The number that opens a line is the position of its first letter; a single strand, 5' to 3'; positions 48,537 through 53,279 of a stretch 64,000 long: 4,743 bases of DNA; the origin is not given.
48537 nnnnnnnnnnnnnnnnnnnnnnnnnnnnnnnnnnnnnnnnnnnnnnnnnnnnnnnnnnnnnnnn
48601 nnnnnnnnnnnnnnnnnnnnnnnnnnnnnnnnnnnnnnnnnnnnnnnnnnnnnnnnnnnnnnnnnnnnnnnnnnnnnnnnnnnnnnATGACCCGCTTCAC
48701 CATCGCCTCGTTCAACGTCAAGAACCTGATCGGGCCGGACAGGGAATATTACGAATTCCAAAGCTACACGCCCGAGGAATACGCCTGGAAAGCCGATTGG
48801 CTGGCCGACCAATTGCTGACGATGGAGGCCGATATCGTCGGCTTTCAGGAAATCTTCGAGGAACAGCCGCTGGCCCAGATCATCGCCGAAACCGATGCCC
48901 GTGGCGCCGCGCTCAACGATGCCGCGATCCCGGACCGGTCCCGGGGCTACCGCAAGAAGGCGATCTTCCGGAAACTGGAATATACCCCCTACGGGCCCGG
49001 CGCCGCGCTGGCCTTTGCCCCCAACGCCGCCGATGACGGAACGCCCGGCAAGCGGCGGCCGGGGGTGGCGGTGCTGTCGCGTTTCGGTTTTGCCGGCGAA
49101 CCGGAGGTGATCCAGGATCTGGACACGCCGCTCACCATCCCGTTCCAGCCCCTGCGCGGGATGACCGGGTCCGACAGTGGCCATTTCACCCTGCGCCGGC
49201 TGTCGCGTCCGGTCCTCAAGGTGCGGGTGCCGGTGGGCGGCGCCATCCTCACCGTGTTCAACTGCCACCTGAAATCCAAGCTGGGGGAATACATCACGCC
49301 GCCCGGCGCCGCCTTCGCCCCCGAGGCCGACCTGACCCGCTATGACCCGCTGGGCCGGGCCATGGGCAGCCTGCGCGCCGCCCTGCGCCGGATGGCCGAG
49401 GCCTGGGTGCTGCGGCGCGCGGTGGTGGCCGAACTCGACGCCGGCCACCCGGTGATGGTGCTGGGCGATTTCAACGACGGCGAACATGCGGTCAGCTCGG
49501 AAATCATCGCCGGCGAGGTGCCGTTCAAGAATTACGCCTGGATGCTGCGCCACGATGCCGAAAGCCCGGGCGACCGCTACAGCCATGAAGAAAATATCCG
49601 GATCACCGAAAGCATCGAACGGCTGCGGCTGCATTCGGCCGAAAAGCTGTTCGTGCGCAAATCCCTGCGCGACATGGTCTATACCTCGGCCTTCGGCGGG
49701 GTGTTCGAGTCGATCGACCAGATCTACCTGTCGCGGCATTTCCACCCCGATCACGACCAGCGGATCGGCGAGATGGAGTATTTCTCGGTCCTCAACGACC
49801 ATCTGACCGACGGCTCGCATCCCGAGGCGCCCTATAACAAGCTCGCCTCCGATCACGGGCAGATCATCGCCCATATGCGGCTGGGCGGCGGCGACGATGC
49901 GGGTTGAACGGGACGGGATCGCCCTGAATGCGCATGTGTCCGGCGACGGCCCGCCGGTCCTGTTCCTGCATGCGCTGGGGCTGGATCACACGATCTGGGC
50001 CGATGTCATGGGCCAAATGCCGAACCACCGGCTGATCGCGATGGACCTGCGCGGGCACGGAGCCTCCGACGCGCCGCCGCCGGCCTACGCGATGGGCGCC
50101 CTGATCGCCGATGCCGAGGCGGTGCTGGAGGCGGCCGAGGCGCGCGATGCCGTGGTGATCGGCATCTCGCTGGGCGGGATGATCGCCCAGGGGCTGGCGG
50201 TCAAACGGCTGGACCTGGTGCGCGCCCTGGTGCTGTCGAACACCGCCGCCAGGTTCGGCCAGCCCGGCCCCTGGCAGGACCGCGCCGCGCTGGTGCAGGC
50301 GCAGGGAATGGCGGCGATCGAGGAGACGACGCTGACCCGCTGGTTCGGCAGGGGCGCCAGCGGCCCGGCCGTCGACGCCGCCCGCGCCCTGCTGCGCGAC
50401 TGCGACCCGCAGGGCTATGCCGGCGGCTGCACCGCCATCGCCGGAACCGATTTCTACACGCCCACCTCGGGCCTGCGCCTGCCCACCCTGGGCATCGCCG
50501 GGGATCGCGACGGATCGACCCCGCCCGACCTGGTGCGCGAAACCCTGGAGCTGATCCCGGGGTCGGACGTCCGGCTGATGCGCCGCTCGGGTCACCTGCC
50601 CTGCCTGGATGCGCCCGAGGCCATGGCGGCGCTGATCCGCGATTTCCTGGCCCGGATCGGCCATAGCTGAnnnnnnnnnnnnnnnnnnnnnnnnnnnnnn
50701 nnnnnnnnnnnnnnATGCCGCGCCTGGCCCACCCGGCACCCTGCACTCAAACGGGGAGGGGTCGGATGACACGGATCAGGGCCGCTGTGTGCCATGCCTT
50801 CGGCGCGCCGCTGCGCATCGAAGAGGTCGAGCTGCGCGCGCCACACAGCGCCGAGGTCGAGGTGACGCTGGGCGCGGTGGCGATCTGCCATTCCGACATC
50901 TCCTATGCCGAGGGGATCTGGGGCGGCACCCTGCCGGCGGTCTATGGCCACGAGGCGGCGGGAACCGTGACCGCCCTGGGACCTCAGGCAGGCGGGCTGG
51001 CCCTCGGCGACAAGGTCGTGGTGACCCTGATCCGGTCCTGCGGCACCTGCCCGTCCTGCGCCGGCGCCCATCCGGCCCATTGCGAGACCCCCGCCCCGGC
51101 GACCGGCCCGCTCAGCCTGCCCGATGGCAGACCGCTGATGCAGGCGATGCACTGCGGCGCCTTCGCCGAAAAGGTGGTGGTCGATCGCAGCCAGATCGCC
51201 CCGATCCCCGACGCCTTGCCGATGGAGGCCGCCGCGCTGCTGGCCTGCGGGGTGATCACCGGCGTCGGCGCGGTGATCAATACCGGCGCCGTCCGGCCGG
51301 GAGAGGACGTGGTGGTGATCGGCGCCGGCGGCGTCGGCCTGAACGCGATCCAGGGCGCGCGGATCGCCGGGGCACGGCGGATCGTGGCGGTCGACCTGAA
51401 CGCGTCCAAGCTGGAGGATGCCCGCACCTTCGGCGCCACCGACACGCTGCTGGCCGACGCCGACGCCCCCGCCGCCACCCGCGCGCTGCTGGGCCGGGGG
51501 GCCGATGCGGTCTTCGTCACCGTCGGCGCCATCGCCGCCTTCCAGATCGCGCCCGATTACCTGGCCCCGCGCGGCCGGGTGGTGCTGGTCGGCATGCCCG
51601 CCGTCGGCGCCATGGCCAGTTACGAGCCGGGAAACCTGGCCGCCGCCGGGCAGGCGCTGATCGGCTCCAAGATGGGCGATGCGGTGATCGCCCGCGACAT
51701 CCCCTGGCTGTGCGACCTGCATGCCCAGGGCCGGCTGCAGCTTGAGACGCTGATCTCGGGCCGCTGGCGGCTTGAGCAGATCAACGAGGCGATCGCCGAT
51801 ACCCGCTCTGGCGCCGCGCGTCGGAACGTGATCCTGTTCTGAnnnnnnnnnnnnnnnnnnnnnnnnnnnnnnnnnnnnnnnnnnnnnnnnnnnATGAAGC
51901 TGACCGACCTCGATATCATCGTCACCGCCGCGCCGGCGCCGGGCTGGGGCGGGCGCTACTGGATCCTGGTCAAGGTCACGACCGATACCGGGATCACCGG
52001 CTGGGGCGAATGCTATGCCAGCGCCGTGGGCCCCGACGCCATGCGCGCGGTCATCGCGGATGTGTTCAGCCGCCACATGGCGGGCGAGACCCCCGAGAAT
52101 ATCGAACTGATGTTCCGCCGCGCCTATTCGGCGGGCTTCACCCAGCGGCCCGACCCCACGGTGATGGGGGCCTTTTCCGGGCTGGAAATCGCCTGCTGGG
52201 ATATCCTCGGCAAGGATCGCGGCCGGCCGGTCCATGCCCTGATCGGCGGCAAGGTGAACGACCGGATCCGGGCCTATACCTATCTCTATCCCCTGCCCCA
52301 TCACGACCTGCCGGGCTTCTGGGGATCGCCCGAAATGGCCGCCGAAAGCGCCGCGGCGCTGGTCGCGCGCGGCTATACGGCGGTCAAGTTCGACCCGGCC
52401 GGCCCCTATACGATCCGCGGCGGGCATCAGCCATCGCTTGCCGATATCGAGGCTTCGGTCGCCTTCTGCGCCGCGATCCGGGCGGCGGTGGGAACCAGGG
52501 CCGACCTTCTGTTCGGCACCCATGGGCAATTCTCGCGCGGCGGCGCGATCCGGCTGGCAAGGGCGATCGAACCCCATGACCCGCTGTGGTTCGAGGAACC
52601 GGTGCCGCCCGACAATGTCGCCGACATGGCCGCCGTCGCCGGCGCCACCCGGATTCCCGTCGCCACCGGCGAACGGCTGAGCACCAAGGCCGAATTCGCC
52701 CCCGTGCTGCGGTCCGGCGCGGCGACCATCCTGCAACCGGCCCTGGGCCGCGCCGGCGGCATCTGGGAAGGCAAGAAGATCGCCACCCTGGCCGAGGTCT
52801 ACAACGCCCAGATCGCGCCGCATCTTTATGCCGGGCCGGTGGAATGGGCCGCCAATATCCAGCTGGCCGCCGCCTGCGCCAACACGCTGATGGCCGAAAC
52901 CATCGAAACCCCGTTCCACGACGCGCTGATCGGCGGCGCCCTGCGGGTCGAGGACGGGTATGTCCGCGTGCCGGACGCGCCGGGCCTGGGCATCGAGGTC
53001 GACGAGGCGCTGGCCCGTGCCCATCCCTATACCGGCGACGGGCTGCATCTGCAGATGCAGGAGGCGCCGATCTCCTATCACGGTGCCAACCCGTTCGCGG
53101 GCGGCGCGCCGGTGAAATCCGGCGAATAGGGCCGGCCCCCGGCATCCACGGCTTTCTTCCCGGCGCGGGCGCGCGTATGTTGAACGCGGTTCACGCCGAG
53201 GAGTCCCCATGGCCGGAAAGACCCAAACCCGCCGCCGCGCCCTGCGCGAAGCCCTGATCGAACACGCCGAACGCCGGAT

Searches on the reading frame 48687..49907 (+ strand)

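Call 71: search_protein_families(library=pfam, proteins=[window:48687-49907:+], max_evalue=0.001)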
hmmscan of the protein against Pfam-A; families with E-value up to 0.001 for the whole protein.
window:48687-49907:+ (406 aa): 1 family
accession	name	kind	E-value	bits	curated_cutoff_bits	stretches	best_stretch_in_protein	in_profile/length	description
PF03372.29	Exo_endo_phos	-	6.2e-10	39.6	24.5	1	9-264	3-156/225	Endonuclease/Exonuclease/phosphatase family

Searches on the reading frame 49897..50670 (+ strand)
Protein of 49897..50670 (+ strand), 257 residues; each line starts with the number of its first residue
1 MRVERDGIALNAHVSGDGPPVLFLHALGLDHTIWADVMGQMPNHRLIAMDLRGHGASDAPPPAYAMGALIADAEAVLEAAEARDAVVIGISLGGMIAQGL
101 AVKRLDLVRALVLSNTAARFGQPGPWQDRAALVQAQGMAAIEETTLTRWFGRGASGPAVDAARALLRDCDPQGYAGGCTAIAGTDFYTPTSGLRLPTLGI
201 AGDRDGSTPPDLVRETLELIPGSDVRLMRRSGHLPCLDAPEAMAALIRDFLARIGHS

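Call 71: search_protein_families(library=pfam, proteins=[window:49897-50670:+], max_evalue=0.001)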
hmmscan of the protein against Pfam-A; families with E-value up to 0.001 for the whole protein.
window:49897-50670:+ (257 aa): 3 families
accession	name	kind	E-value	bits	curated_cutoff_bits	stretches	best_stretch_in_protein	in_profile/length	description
PF00561.26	Abhydrolase_1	-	1.5e-21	77.6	25.8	1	19-240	1-245/245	alpha/beta hydrolase fold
PF12697.13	Abhydrolase_6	-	3.3e-20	74.1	26.3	1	21-245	1-216/217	Alpha/beta hydrolase family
PF12146.15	Hydrolase_4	-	2.8e-10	40.3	27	1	45-141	33-137/239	Serine aminopeptidase, S33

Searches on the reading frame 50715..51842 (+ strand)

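Call 71: search_protein_families(library=pfam, proteins=[window:50715-51842:+], max_evalue=0.001)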
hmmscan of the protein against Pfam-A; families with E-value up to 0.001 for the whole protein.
window:50715-51842:+ (375 aa): 5 families
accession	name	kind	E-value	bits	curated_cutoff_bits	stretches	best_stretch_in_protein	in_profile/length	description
PF00107.32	ADH_zinc_N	-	5.6e-25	88.2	31.8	1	206-331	1-122/129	Zinc-binding dehydrogenase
PF08240.17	ADH_N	-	8.6e-22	77.8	23.5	1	46-166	3-104/104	Alcohol dehydrogenase GroES-like domain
PF13602.12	ADH_zinc_N_2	-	2.9e-06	28.7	27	1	242-369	4-129/134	Zinc-binding dehydrogenase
PF01262.27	AlaDh_PNT_C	-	0.00011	22.1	23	1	185-245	15-77/214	Alanine dehydrogenase/PNT, C-terminal domain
PF02254.24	TrkA_N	-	0.00027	21.7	23.8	1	199-272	1-72/116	TrkA-N domain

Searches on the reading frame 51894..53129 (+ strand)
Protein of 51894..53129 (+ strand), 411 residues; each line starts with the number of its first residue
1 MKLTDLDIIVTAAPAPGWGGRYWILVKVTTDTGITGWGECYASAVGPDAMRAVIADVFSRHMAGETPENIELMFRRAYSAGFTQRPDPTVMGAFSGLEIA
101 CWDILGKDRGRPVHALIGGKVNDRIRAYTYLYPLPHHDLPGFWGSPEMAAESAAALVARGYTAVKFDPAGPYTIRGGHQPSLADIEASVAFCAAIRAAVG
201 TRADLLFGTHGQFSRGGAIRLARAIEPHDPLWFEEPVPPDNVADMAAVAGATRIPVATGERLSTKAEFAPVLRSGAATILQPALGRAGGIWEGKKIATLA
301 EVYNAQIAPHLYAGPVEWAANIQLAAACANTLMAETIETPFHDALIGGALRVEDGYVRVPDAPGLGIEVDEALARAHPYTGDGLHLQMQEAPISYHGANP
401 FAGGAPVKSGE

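Call 5: search_protein_families(library=pfam, proteins=[window:51894-53129:+], max_evalue=0.01)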
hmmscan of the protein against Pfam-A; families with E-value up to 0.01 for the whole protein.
window:51894-53129:+ (411 aa): 2 families
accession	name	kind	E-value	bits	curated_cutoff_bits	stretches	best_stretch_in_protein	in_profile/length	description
PF13378.12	MR_MLE_C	-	1.3e-64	218.4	29.4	1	150-372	3-218/219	Enolase C-terminal domain-like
PF02746.21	MR_MLE_N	-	2.6e-13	50.6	22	1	23-118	28-117/117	Mandelate racemase / muconate lactonizing enzyme, N-terminal domain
